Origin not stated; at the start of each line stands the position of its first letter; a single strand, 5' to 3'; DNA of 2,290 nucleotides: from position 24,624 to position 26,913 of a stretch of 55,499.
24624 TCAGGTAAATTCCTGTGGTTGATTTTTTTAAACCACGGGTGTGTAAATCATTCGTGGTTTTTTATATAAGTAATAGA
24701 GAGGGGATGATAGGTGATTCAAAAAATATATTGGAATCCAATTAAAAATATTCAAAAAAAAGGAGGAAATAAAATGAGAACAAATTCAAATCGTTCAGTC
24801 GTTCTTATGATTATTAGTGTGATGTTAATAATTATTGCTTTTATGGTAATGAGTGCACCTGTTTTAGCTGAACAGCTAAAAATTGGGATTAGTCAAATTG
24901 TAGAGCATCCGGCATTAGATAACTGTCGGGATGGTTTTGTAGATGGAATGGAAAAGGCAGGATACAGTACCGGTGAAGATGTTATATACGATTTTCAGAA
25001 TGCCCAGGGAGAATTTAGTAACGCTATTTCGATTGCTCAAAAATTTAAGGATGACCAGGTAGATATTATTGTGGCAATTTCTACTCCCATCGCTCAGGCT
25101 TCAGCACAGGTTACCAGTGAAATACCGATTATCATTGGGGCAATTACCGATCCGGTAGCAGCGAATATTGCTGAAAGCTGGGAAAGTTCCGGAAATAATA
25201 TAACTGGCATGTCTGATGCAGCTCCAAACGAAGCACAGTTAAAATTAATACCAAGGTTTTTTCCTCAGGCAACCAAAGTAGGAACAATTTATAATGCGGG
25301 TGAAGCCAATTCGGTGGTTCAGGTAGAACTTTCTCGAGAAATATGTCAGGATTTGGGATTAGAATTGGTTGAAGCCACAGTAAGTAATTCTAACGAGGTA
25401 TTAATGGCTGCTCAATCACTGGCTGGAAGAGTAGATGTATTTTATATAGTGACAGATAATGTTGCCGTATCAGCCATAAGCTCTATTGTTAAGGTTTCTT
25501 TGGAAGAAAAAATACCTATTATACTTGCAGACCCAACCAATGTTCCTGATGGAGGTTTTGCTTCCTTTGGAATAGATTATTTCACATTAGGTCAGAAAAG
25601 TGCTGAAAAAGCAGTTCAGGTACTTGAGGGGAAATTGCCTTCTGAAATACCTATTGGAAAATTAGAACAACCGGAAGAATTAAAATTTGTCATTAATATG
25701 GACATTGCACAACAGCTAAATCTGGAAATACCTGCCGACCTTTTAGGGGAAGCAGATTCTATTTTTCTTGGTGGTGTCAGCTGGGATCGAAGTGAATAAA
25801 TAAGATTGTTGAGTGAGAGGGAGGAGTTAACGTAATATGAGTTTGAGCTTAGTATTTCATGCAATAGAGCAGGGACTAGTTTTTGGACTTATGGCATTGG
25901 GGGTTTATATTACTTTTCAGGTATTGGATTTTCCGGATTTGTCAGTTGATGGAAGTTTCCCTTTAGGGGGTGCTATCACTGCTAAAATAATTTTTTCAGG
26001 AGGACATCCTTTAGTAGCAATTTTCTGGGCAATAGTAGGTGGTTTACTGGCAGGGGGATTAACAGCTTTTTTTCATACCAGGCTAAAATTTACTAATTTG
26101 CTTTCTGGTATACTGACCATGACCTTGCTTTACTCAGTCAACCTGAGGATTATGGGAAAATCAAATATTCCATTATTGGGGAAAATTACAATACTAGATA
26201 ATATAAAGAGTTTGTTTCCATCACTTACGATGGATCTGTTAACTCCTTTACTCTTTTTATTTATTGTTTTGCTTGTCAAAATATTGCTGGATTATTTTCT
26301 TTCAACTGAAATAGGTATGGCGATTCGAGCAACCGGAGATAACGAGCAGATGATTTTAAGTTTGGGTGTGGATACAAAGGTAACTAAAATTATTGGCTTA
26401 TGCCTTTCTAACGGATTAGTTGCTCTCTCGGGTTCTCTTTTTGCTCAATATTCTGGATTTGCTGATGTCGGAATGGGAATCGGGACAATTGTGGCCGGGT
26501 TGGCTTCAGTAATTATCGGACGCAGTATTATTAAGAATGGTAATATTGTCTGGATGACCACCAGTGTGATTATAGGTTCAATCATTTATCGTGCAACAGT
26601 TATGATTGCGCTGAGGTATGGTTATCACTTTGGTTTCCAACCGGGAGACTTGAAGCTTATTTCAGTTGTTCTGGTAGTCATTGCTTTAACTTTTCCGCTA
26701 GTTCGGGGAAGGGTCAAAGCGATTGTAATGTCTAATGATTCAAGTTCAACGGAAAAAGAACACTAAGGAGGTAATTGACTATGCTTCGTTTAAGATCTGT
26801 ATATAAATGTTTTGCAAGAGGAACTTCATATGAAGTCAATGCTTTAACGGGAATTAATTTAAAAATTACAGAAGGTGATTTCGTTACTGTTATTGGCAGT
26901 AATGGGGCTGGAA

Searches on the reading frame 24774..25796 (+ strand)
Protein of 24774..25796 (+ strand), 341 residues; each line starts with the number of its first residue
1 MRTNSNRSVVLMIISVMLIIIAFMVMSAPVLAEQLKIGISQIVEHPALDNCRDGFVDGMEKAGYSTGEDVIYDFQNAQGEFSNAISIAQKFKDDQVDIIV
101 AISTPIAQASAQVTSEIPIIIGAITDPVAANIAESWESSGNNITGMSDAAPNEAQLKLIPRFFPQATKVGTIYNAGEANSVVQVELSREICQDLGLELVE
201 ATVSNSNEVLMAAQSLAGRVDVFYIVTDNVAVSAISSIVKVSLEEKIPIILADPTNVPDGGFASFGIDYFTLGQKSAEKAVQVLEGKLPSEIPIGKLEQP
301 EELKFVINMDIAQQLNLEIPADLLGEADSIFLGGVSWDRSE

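Call 8: search_protein_families(library=pfam, proteins=[window:24774-25796:+])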
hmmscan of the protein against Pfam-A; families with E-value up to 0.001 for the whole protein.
window:24774-25796:+ (341 aa): 2 families
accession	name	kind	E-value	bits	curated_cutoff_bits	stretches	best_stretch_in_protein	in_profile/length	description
PF04392.18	ABC_sub_bind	-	2.6e-84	283.4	25.9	1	36-329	1-291/293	ABC transporter substrate binding protein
PF13407.12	Peripla_BP_4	-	8.1e-07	29.3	35.1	1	190-295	23-122/258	Periplasmic binding protein domain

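Call 9: search_protein_families(library=ncbifam, proteins=[window:24774-25796:+])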
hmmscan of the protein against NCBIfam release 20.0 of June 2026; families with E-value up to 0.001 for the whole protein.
window:24774-25796:+ (341 aa): 1 family
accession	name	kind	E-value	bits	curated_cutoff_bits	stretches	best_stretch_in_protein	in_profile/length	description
NF041285.1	ABC_SBP_TrpX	equivalog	2.3e-82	276.6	390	1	12-327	4-321/322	tryptophan ABC transporter substrate-binding protein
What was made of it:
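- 24774..25799 (+): Substrate-binding protein of the regulated ABC importer (PF04392). Calls 8 and 9.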

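Call 10: find_homologous_proteins(query=window:24774-25796:+, max_evalue=1e-30)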
Query window:24774-25796:+ (341 aa): 2629 proteins with E <= 1e-30 among 8000 candidates; the best 120 are listed.
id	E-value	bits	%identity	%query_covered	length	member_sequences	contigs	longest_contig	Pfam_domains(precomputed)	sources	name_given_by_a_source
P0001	7.3e-201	684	95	100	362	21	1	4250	PF13407.13,PF04392.19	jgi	-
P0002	1.4e-192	657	90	100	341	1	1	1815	PF13407.13,PF04392.19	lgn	-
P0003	9.8e-191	651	90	100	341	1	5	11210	PF13407.13,PF04392.19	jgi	jgi:putative tryptophan/tyrosine transport system substrate-binding protein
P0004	2.8e-186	636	87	100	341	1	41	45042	PF13407.13,PF04392.19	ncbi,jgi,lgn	jgi:putative ABC transport system substrate-binding protein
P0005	2.7e-185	633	87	100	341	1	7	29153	PF13407.13,PF04392.19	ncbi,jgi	jgi:putative tryptophan/tyrosine transport system substrate-binding protein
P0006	1.2e-184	631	87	100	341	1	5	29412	PF13407.13,PF04392.19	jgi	jgi:putative tryptophan/tyrosine transport system substrate-binding protein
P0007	1.2e-184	631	88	100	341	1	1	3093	PF13407.13,PF04392.19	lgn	-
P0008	7.5e-183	625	85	100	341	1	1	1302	PF04392.19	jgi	jgi:putative ABC transport system substrate-binding protein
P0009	8.6e-182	621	84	100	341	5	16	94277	PF13407.13,PF04392.19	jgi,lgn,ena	jgi:putative ABC transport system substrate-binding protein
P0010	2.3e-181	620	84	100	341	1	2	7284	PF13407.13,PF04392.19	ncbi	ncbi:MAG: ABC transporter substrate-binding protein [Atribacterota bacterium]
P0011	2.9e-181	620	84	100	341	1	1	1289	PF04392.19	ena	-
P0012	7.0e-180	615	83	100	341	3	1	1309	PF04392.19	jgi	jgi:putative tryptophan/tyrosine transport system substrate-binding protein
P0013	8.7e-180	615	84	100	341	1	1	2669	PF04392.19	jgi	-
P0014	3.9e-178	609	86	95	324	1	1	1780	PF04392.19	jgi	-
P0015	5.6e-178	609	85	99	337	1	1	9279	PF04392.19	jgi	-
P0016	1.9e-177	607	85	95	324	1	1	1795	PF04392.19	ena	-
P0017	9.0e-177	605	82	100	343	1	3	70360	PF13407.13,PF04392.19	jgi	-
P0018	1.1e-176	605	83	100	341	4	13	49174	PF04392.19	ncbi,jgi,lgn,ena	-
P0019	3.0e-175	600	81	100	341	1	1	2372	PF04392.19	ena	-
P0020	9.8e-175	598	82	100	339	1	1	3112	PF13407.13,PF04392.19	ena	-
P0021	8.5e-174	595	83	100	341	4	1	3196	PF04392.19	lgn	-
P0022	4.2e-173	593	81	100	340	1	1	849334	PF13458.13,PF04392.19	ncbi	-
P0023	5.1e-173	593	81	99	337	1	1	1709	PF04392.19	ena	-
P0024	2.4e-172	590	81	100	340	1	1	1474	PF13458.13,PF04392.19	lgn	-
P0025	2.9e-172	590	81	99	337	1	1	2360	PF04392.19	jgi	-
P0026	3.4e-172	590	79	100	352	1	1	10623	PF04392.19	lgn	-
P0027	3.6e-171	587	78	100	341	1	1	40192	PF04392.19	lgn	-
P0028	5.4e-171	586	80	100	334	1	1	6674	PF13407.13,PF13458.13,PF04392.19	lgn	-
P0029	1.8e-168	578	82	97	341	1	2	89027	PF04392.19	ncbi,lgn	-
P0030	1.7e-167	574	79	100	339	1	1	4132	PF13407.13,PF13458.13,PF04392.19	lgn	-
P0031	1.3e-166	572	77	99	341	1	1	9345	PF04392.19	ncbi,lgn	-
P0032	3.5e-163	560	75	99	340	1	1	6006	PF13458.13,PF04392.19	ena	-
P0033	3.3e-161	554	77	100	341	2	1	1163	PF04392.19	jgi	-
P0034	6.5e-161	553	76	100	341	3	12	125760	PF13458.13,PF04392.19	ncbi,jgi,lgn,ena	-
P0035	3.0e-160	551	76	100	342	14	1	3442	PF13458.13,PF04392.19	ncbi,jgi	jgi:putative ABC transport system substrate-binding protein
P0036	9.9e-159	546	73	100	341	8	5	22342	PF13407.13,PF13458.13,PF04392.19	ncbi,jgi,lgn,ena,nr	ncbi:MAG TPA: ABC transporter substrate-binding protein [Atribacterota bacterium]|nr:ABC transporter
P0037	5.5e-158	543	74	97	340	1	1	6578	PF04392.19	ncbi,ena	-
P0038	6.1e-158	543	79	92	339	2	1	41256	PF13458.13,PF04392.19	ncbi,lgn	-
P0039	4.1e-157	540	73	100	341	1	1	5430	PF13407.13,PF04392.19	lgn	-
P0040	5.3e-157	540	74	99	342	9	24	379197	PF13407.13,PF13458.13,PF04392.19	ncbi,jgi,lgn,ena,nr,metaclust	ncbi:MAG: ABC transporter substrate-binding protein [Candidatus Atribacteria bacterium]|nr:ABC trans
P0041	3.8e-156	537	73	99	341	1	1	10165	PF13407.13,PF13458.13,PF04392.19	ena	-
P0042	5.2e-156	537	72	100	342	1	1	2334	PF04392.19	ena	-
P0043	4.5e-155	534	72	100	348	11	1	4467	PF13458.13,PF04392.19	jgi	-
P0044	7.3e-155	533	72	100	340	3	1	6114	PF13458.13,PF04392.19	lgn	-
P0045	1.1e-154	532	72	100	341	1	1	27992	PF13407.13,PF13458.13,PF04392.19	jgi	jgi:putative ABC transport system substrate-binding protein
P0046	4.4e-154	530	72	100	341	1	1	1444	PF13407.13,PF13458.13,PF04392.19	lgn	-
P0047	1.6e-153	529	72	100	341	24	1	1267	PF13407.13,PF13458.13,PF04392.19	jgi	-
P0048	1.8e-149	515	72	98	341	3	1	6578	PF13407.13,PF04392.19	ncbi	-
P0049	7.8e-145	500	66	100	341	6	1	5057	PF13407.13,PF13458.13,PF04392.19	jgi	-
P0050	8.3e-129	447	76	82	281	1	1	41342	PF13458.13,PF04392.19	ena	-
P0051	2.2e-126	439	61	98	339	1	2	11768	PF13407.13,PF02608.21,PF13458.13,PF04392.19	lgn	-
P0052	1.2e-124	434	61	94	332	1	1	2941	PF13407.13,PF04392.19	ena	-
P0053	1.6e-124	433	62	94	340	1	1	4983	PF13407.13,PF04392.19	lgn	-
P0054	3.1e-124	432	62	94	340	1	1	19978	PF13407.13,PF04392.19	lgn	-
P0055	3.2e-124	432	62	94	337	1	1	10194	PF13407.13,PF13458.13,PF04392.19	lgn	-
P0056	3.8e-124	432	62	94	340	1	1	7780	PF13407.13,PF04392.19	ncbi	-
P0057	5.2e-124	432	64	89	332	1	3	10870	PF13407.13,PF13458.13,PF04392.19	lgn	-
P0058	5.6e-124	432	61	94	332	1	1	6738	PF13407.13,PF04392.19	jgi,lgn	-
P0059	6.0e-124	431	62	94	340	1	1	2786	PF13407.13,PF04392.19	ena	-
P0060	6.2e-124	431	62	94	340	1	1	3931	PF13407.13,PF04392.19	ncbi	-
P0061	6.7e-124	431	61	94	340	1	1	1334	PF13407.13,PF04392.19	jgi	-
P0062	8.2e-124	431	62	94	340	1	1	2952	PF13407.13,PF04392.19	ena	-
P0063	9.4e-124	431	64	89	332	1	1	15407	PF13407.13,PF04392.19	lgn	-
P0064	1.0e-123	431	61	94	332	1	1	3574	PF13407.13,PF04392.19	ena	-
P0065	1.5e-123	430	62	94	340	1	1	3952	PF13407.13,PF04392.19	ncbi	-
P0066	1.5e-123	430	62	94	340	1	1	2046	PF13407.13,PF04392.19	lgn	-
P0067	1.6e-123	430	64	89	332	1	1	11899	PF13407.13,PF13458.13,PF04392.19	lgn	-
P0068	1.7e-123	430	64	89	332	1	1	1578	PF13407.13,PF04392.19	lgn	-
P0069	2.0e-123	430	61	94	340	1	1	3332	PF13407.13,PF04392.19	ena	-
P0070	2.4e-123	429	64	89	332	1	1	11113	PF13407.13,PF13458.13,PF04392.19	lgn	-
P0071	2.6e-123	429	61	94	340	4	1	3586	PF13407.13,PF04392.19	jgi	jgi:putative ABC transport system substrate-binding protein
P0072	2.7e-123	429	59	98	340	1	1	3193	PF13407.13,PF04392.19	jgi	-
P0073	3.4e-123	429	61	94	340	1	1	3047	PF13407.13,PF04392.19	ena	-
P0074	4.0e-123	429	62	94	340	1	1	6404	PF13407.13,PF04392.19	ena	-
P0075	4.0e-123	429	60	94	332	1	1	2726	PF13407.13,PF04392.19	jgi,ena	jgi:putative ABC transport system substrate-binding protein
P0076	4.5e-123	429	60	94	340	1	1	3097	PF13407.13,PF04392.19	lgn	-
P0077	5.4e-123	428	63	89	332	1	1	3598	PF13407.13,PF04392.19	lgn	-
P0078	5.4e-123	428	63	89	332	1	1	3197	PF13407.13,PF04392.19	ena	-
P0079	5.5e-123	428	61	94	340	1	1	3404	PF13407.13,PF04392.19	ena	-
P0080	6.0e-123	428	60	94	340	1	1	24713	PF13407.13,PF04392.19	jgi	-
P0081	7.5e-123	428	63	89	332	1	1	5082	PF13407.13,PF04392.19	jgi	jgi:putative ABC transport system substrate-binding protein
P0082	7.9e-123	428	61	94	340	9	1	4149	PF13407.13,PF04392.19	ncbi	-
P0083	8.4e-123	428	61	94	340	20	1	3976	PF13407.13,PF04392.19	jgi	jgi:putative ABC transport system substrate-binding protein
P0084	8.4e-123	428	63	89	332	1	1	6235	PF13407.13,PF13458.13,PF04392.19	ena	-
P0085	1.1e-122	427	61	93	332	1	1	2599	PF13407.13,PF04392.19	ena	-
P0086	1.2e-122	427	61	94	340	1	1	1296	PF13407.13,PF04392.19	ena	-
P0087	1.2e-122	427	61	94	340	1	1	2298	PF13407.13,PF13458.13,PF04392.19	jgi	-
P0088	1.2e-122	427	60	94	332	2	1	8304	PF13407.13,PF04392.19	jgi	-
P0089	1.6e-122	427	60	94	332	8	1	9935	PF13407.13,PF04392.19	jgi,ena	-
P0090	1.7e-122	427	63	89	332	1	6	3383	PF13407.13,PF04392.19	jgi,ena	-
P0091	1.8e-122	427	63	89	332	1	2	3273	PF13407.13,PF04392.19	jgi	jgi:putative ABC transport system substrate-binding protein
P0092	1.9e-122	427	61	94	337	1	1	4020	PF13407.13,PF13458.13,PF04392.19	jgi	-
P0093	2.0e-122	426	63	89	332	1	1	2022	PF13407.13,PF04392.19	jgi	jgi:putative ABC transport system substrate-binding protein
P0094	2.1e-122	426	59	98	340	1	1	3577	PF13407.13,PF04392.19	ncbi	-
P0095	2.5e-122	426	60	94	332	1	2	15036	PF13407.13,PF04392.19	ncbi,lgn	-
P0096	2.5e-122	426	60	94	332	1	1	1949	PF13407.13,PF04392.19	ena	-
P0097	2.8e-122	426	59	98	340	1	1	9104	PF13407.13,PF04392.19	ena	-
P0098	3.0e-122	426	63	89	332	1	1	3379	PF13407.13,PF13458.13,PF04392.19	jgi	-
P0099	3.1e-122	426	60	94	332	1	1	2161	PF13407.13,PF04392.19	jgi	-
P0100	3.8e-122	426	60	94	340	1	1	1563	PF13407.13,PF04392.19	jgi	-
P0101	4.5e-122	425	62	89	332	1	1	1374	PF13407.13,PF04392.19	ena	-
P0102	4.6e-122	425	63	89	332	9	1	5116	PF13407.13,PF04392.19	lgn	-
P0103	4.8e-122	425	62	91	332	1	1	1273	PF13407.13,PF04392.19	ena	-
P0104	4.9e-122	425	59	98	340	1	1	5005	PF13407.13,PF04392.19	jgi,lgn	-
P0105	5.5e-122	425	62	89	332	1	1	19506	PF13407.13,PF04392.19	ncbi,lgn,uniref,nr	ncbi:sugar ABC transporter substrate-binding protein [Candidatus Atribacteria bacterium RBG_19FT_COM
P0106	5.6e-122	425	63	89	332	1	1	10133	PF13407.13,PF13458.13,PF04392.19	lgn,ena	-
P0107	5.8e-122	425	63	89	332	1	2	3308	PF13407.13,PF04392.19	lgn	-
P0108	6.2e-122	425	63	89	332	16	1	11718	PF13407.13,PF04392.19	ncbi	-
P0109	6.5e-122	425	60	94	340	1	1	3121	PF13407.13,PF13458.13,PF04392.19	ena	-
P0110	6.7e-122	425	60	94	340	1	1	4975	PF13407.13,PF04392.19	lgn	-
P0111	7.0e-122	425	63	89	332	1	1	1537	PF13407.13,PF04392.19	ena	-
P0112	7.3e-122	425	61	94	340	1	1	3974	PF13407.13,PF04392.19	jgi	jgi:putative ABC transport system substrate-binding protein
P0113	8.9e-122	424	63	89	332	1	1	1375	PF13407.13,PF04392.19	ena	-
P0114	1.0e-121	424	60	94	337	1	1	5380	PF13407.13,PF13458.13,PF04392.19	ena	-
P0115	1.2e-121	424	61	94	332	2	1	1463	PF13407.13,PF04392.19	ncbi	-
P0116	1.2e-121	424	63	88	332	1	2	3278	PF13407.13,PF04392.19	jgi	-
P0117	1.4e-121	424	61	94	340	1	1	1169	PF13407.13,PF04392.19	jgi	-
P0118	1.5e-121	424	60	94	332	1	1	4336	PF13407.13,PF04392.19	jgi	jgi:putative ABC transport system substrate-binding protein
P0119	1.6e-121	424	62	89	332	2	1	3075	PF13407.13,PF04392.19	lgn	-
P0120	1.8e-121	423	60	94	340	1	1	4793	PF13407.13,PF04392.19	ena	-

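Call 12: find_related_loci(query=A1, collection=genome_contigs, flank=3000)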
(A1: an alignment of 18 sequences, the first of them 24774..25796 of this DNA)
Query A1 (341 aa) in genome_contigs; peptide patterns used: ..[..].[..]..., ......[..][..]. (x = any residue, [..] = any of these).
233 stretches matched a pattern; 185 encode a relative of the query (tblastn E <= 1e-3); the best 80 are kept; 80 distinct loci.
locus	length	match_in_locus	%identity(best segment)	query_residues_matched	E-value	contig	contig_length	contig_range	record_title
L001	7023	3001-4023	94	1-341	0e+0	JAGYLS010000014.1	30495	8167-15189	MAG: Candidatus Oleincola secundus isolate M50B99 14, whole genome shotgun sequence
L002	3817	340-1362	87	1-341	0e+0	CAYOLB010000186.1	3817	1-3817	MAG TPA_asm: uncultured Atribacterota bacterium isolate SRP067234_co1_230 genome assembly, contig: k99_381324, whole gen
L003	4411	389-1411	84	1-341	0e+0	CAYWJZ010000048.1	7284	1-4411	MAG TPA_asm: uncultured Atribacterota bacterium isolate SRP252850_co1_48 genome assembly, contig: NODE_19362_length_7284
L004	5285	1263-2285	83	1-341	0e+0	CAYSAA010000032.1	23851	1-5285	MAG TPA_asm: uncultured Atribacterota bacterium isolate SRP067234_co1_85 genome assembly, contig: k99_486403, whole geno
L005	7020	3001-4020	81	1-341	0e+0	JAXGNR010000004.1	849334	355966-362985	MAG: Atribacterota bacterium isolate AnMBR.bin260 bin260_4, whole genome shotgun sequence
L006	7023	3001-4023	83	1-341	0e+0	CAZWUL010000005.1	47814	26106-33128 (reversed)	MAG TPA_asm: uncultured Atribacterota bacterium isolate SRP241326_co2_277 genome assembly, contig: NODE_1215_length_4781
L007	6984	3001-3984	82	12-341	2e-180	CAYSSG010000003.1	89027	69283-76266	MAG TPA_asm: uncultured Atribacterota bacterium isolate SRP192927_co6_450 genome assembly, contig: NODE_221_length_89027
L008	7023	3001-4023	76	1-341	8e-174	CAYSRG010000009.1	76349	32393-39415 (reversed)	MAG TPA_asm: uncultured Atribacterota bacterium isolate SRP241326_co4_255 genome assembly, contig: NODE_558_length_76349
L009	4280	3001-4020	74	1-339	4e-172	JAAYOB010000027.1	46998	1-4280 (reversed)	MAG: Candidatus Stramentimicrobium fermentans isolate AS21ysBPME_310 138908_AS21, whole genome shotgun sequence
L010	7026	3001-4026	76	1-341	5e-169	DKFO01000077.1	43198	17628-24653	MAG TPA_asm: Candidatus Atribacteria bacterium UBA6794 UBA6794_contig_4044, whole genome shotgun sequence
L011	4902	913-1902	74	12-341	4e-170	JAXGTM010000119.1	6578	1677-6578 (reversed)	MAG: Atribacterota bacterium isolate AnMBR.bin397 bin397_123, whole genome shotgun sequence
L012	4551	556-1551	75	10-341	9e-170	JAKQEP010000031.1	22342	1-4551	MAG: Candidatus Atribacteria bacterium isolate USDE_maxbin.108 k141_516748, whole genome shotgun sequence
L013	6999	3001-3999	73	9-341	2e-166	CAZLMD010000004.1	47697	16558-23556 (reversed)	MAG TPA_asm: uncultured Atribacterota bacterium isolate binchicken_co39_261 genome assembly, contig: NODE_1702_length_47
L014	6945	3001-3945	79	27-341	2e-166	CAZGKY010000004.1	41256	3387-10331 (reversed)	MAG TPA_asm: uncultured Atribacterota bacterium isolate binchicken_co43_368 genome assembly, contig: NODE_1311_length_41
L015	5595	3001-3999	73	9-341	3e-165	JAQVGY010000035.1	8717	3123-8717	MAG: Atribacterota bacterium isolate STE_193 NODE_21654_length_8717_cov_20.576251_Sandtown_E, whole genome shotgun seque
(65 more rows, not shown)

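Call 45: search_solved_structures(query=window:24774-25796:+, max_evalue=0.001, show_alignments=2)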
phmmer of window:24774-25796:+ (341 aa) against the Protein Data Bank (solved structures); distinct sequences matched with E-value up to 0.001: 3.
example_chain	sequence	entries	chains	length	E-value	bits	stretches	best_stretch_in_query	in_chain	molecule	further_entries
6hni_A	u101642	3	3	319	1.7e-68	234.5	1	33-321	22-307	ABC-type transport system, sugar-family extracellular solute-binding protein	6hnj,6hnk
3lkv_A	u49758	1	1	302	3.8e-63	216.9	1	29-329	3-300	uncharacterized CONSERVED DOMAIN PROTEIN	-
3lft_A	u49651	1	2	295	7.3e-49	170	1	35-330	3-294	uncharacterized protein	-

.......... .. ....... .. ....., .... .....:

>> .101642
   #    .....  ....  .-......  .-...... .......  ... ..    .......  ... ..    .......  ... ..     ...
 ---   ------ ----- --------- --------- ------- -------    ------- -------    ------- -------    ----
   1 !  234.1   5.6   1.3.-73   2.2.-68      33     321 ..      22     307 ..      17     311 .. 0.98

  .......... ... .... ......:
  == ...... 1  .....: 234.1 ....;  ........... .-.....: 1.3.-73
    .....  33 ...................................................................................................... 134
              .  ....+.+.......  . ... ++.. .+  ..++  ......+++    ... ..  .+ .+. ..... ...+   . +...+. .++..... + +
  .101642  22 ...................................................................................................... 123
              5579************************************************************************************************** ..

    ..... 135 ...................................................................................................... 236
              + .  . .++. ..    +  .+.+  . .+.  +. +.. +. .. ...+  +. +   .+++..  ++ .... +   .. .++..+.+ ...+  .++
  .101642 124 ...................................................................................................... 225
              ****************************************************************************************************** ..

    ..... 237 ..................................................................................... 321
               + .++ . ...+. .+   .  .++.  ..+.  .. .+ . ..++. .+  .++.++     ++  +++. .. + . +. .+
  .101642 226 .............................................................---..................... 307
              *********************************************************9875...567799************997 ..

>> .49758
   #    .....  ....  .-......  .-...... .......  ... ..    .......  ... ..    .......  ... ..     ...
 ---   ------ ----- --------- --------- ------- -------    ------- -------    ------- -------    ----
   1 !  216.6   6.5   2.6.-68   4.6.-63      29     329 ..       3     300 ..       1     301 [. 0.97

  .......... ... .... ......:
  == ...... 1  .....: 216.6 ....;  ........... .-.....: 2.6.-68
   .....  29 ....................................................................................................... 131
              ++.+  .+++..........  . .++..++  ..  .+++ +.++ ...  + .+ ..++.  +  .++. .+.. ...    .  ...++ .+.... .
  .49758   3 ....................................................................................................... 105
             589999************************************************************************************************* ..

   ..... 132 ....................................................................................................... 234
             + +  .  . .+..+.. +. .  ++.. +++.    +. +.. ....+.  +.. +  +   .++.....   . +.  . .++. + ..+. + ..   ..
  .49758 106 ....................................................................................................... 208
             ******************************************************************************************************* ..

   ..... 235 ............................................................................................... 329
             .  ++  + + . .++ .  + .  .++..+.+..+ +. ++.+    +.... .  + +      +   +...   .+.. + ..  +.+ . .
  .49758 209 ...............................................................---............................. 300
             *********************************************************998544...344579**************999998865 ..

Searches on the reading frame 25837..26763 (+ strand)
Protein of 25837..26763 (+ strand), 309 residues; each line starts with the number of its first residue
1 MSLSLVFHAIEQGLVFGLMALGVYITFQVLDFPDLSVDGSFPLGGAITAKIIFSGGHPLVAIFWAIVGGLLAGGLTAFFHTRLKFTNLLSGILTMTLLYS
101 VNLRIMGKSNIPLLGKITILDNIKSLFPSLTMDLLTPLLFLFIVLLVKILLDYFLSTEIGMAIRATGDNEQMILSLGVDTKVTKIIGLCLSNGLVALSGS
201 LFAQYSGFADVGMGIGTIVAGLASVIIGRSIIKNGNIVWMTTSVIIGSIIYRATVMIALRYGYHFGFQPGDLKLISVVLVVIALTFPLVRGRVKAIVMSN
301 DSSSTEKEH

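Call 8: search_protein_families(library=pfam, proteins=[window:25837-26763:+])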
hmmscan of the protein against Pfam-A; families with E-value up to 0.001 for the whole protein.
window:25837-26763:+ (309 aa): 1 family
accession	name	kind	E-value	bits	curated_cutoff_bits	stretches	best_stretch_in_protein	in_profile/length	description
PF02653.21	BPD_transp_2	-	9.1e-24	84.5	26.8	1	10-259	6-247/269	Branched-chain amino acid transport system / permease component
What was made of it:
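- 25837..26766 (+): Permease (PF02653). Call 8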

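Call 9: search_protein_families(library=ncbifam, proteins=[window:25837-26763:+])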
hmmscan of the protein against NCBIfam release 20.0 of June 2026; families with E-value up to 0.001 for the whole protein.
window:25837-26763:+ (309 aa): 6 families
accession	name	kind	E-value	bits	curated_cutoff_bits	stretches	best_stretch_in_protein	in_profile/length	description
NF011961.0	PRK15432.1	equivalog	1.1e-07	31.4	388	1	15-235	46-258/344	autoinducer 2 ABC transporter permease LsrC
NF007067.0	PRK09512.1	equivalog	1.3e-07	31.1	398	1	6-250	46-284/321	ribose ABC transporter permease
NF007252.0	PRK09699.1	equivalog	2.2e-07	30.5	396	1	8-250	55-288/326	D-allose ABC transporter permease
TIGR03408.1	urea_trans_UrtC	equivalog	3.4e-05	23.7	296.2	1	59-210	89-242/313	urea ABC transporter permease subunit UrtC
NF008630.0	PRK11618.1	equivalog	0.00048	19.4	363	1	18-241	48-268/331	galactofuranose ABC transporter, permease protein YjfF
TIGR03409.1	urea_trans_UrtB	equivalog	0.00097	18.9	250.3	1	6-230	4-237/291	urea ABC transporter permease subunit UrtB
